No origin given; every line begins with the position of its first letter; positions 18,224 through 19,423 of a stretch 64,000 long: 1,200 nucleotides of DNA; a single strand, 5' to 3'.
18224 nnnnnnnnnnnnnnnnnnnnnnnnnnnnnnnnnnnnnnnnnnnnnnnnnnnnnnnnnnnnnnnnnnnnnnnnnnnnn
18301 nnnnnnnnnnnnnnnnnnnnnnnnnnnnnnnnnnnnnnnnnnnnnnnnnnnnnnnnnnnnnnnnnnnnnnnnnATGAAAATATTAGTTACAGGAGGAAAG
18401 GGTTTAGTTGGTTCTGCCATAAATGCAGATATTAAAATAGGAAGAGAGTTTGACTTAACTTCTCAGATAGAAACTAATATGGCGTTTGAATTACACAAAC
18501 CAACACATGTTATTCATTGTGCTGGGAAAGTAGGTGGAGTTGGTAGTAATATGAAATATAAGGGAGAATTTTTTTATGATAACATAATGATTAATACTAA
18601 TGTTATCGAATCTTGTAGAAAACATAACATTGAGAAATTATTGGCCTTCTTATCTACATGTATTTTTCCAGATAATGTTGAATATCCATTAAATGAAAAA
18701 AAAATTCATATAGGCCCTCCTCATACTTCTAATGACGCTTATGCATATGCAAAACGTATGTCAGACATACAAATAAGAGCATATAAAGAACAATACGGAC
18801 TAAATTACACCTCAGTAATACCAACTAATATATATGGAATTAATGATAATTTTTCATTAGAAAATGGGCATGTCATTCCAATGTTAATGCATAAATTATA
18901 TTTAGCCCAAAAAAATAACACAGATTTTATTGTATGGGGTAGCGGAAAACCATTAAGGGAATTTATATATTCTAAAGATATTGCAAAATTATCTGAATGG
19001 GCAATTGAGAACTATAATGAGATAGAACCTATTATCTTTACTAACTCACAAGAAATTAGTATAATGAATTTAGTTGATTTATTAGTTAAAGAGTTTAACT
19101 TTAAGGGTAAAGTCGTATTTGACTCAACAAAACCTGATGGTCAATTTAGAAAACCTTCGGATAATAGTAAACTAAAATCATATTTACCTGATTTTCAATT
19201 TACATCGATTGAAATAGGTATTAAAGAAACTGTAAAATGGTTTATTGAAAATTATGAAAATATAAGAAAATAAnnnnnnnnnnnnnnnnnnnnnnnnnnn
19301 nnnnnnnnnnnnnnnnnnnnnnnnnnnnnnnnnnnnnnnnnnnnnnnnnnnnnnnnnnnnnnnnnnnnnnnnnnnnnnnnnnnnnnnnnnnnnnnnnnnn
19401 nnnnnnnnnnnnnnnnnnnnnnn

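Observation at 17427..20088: Contiguous GMD, Fcl-like and GT10 fucosyltransferase-like genes: a self-contained GDP-6-deoxyhexose synthesis-and-transfer unit.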

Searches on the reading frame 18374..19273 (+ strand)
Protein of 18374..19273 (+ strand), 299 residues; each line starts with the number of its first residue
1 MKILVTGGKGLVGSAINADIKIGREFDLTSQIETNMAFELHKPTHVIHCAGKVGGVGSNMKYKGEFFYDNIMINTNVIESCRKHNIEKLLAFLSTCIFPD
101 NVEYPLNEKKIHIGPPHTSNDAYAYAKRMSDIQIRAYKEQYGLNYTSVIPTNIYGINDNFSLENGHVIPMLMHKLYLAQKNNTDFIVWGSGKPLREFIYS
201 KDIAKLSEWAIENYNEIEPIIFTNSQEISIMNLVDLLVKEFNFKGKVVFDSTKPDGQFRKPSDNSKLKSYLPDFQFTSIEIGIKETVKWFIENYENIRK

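Call 4: search_protein_families(library=pfam, proteins=[window:18374-19273:+], max_evalue=0.01)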
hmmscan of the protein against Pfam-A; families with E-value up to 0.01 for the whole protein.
window:18374-19273:+ (299 aa): 4 families
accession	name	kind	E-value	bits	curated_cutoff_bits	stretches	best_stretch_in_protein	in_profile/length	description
PF01370.27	Epimerase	-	5.1e-48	164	20.9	1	4-218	2-232/240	NAD dependent epimerase/dehydratase family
PF16363.11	GDP_Man_Dehyd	-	1.5e-13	51.4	27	1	26-243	59-268/332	GDP-mannose 4,6 dehydratase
PF01073.25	3Beta_HSD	-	0.00022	20.8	22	1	44-205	68-223/280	3-beta hydroxysteroid dehydrogenase/isomerase family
PF07993.18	NAD_binding_4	-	0.0064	16.1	20.1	1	43-169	89-223/258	Male sterility protein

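Call 5: search_protein_families(library=ncbifam, proteins=[window:18374-19273:+], max_evalue=0.001)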
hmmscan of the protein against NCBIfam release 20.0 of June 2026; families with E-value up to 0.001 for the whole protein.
window:18374-19273:+ (299 aa): 11 families
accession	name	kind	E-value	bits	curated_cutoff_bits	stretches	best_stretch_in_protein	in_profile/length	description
NF047922.1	GDPFucSynFcl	equivalog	1.1e-71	241.8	500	1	2-295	4-306/308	GDP-L-fucose synthase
TIGR01181.1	dTDP_gluc_dehyt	equivalog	3.6e-19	69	365.1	1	27-297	58-318/321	dTDP-glucose 4,6-dehydratase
TIGR01179.1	galE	equivalog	1.1e-11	44.2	262.3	1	27-291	55-326/332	UDP-glucose 4-epimerase GalE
TIGR04180.1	EDH_00030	hypoth_equivalog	2.5e-11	43.2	475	1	63-253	90-268/297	NAD-dependent 4,6-dehydratase LegB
NF007490.0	PRK10084.1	subfamily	3.2e-11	42.8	649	1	28-296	59-340/361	dTDP-glucose 4,6-dehydratase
TIGR02197.1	heptose_epim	equivalog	1.1e-09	37.9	274.6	1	39-292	63-315/316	ADP-glyceromanno-heptose 6-epimerase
NF007582.0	PRK10217.1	equivalog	1.4e-08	34.3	698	1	26-294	58-335/355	dTDP-glucose 4,6-dehydratase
NF042422.1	oxyalk_red_OleD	equivalog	1.5e-08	34.4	580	1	44-160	64-175/329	2-alkyl-3-oxoalkanoate reductase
NF042423.1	oxyalk_red_Shew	equivalog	4.6e-06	25.9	580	1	42-159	70-180/331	2-alkyl-3-oxoalkanoate reductase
NF008360.0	PRK11150.1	equivalog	0.00015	21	452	1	54-290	76-306/310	ADP-glyceromanno-heptose 6-epimerase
NF011728.1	PRK15181.1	equivalog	0.00081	18.5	760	0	46-294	94-341/348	Vi polysaccharide biosynthesis UDP-N-acetylglucosaminuronic acid C-4 epimerase TviC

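Call 12: search_solved_structures(query=window:18374-19273:+, show_alignments=2, max_evalue=1e-10)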
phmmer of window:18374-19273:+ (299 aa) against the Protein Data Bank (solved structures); distinct sequences matched with E-value up to 1e-10: 26.
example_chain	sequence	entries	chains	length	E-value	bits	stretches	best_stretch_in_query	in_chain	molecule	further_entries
4e5y_A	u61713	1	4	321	4.8e-96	324.9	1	1-299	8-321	GDP-L-fucose synthase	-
4bkp_A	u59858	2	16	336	5.5e-96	324.7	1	1-299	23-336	GDP-L-FUCOSE SYNTHASE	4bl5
4b8w_A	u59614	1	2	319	1.6e-95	323.2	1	1-298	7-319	GDP-L-FUCOSE SYNTHASE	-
4b8z_A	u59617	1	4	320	1.6e-95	323.2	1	1-298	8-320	GDP-L-FUCOSE SYNTHASE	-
6aqy_A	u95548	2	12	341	3.6e-89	302.3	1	3-299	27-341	gdp-l-fucose synthetase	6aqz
1bws_A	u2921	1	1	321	3.1e-52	181.1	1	2-298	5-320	PROTEIN (GDP-4-KETO-6-DEOXY-D-MANNOSE EPIMERASE/REDUCTASE)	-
1bsv_A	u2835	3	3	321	4.3e-52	180.6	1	2-298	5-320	PROTEIN (GDP-FUCOSE SYNTHETASE) | GDP-FUCOSE SYNTHETASE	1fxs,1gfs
1e6u_A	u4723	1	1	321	2.1e-51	178.3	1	2-298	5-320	GDP-FUCOSE SYNTHETASE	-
1e7s_A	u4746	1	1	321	3.2e-51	177.7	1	2-298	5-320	GDP-FUCOSE SYNTHETASE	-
1e7q_A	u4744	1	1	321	5e-51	177.1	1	2-298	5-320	GDP-FUCOSE SYNTHETASE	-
1e7r_A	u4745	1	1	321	3.5e-50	174.4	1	2-298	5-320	GDP-FUCOSE SYNTHETASE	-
7ll6_A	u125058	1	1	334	2.6e-49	171.5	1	2-288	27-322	GDP-L-fucose synthase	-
8du0_A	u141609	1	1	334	2.7e-49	171.4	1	2-287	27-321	GDP-L-fucose synthase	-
7anh_A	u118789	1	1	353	5.9e-48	167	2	2-182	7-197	GDP-L-fucose synthase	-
8ewu_A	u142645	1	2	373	3.6e-38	134.9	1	2-180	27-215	GDP-L-fucose synthase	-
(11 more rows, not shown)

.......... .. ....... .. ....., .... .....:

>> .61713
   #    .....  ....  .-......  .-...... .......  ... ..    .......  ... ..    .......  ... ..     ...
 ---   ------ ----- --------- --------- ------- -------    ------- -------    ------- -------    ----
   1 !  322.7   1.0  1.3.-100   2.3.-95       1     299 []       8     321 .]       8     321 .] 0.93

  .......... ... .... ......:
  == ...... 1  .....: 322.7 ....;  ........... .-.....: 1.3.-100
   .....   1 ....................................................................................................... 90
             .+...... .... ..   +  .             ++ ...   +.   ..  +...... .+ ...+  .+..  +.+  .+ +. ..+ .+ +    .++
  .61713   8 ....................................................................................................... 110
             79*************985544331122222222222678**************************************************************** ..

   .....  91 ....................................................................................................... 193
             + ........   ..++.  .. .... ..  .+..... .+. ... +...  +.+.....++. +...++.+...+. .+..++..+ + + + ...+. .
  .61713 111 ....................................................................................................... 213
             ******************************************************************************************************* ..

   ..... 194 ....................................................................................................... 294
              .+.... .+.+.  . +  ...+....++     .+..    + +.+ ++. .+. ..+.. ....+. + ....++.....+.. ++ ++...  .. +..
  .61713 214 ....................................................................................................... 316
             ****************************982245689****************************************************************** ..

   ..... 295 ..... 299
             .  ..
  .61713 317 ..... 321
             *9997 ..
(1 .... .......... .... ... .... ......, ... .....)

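Call 66: search_dna_similar(query=window:18374-19273:+, collection=phages, mode=protein, max_rows=25, max_evalue=1e-30)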
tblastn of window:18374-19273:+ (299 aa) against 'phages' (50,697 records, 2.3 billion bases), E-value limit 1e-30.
Records with a match: 76; places in all: 76; records where one place covers at least 80% of the query: 76.
Best place of each record, by identity: <60% 76.
By first word of the organism name: Synechococcus 57; uncultured 6; Bacteriophage 5; Prochlorococcus 4; Marine 3; Mycobacterium 1.
By host as written in the record: - 61; Synechococcus sp. 5; Synechococcus sp. WH 7803 3; Prochlorococcus sp. NATL1A 2; Synechococcus sp. WH7803 2; Synechococcus sp. KCZYC6 2; Prochlorococcus marinus NATL2A 1.
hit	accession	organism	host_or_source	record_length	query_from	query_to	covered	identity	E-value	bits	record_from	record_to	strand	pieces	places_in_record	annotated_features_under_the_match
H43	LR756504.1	uncultured phage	metagenomic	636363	2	299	100%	45.7%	4e-83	278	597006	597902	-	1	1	record has no annotation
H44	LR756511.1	uncultured phage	metagenomic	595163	2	298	99%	45.0%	7e-85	283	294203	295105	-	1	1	record has no annotation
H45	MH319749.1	Marine virus AG-345-F15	single cell amplified by WGA-X; seawater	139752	2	293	98%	38.5%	8e-57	202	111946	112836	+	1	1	record has no annotation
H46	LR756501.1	uncultured phage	metagenomic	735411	2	286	95%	38.5%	5e-57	203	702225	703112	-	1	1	record has no annotation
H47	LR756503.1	uncultured phage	metagenomic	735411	2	286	95%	38.5%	5e-57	203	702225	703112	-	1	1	record has no annotation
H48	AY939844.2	Prochlorococcus phage P-SSM2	Prochlorococcus sp. NATL1A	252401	2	293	98%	36.5%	8e-57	202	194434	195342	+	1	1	nucleotide-sugar epimerase (x2)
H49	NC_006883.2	Prochlorococcus phage P-SSM2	Prochlorococcus sp. NATL1A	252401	2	293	98%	36.5%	8e-57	202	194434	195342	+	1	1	nucleotide-sugar epimerase (x2)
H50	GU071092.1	Prochlorococcus phage P-SSM2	-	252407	2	293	98%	36.5%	8e-57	202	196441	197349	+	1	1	nucleotide-sugar epimerase | conserved hypothetical protein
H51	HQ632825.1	Prochlorococcus phage P-SSM5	Prochlorococcus marinus NATL2A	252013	2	293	98%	36.2%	7e-56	200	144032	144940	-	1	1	nucleotide-sugar epimerase | hypothetical protein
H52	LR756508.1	uncultured phage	metagenomic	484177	2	294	98%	35.9%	1e-49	182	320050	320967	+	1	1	record has no annotation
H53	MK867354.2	Synechococcus phage S-SCSM1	Synechococcus sp. WH 7803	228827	2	298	99%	35.4%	4e-53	192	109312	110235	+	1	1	GDP-L-fucose synthase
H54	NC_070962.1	Synechococcus phage S-SCSM1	Synechococcus sp. WH 7803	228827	2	298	99%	35.4%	4e-53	192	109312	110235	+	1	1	nucleotide-sugar epimerase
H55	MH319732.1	Marine virus AG-345-E02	single cell amplified by WGA-X; seawater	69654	2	293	98%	35.9%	3e-58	206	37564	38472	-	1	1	record has no annotation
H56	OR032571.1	Synechococcus phage DSL-LC02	Synechococcus sp.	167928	2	293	98%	35.5%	7e-53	191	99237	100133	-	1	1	GDP-L-fucose synthase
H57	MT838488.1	Bacteriophage sp.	human fecal samples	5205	2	293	98%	35.3%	4e-50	183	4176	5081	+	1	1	record has no annotation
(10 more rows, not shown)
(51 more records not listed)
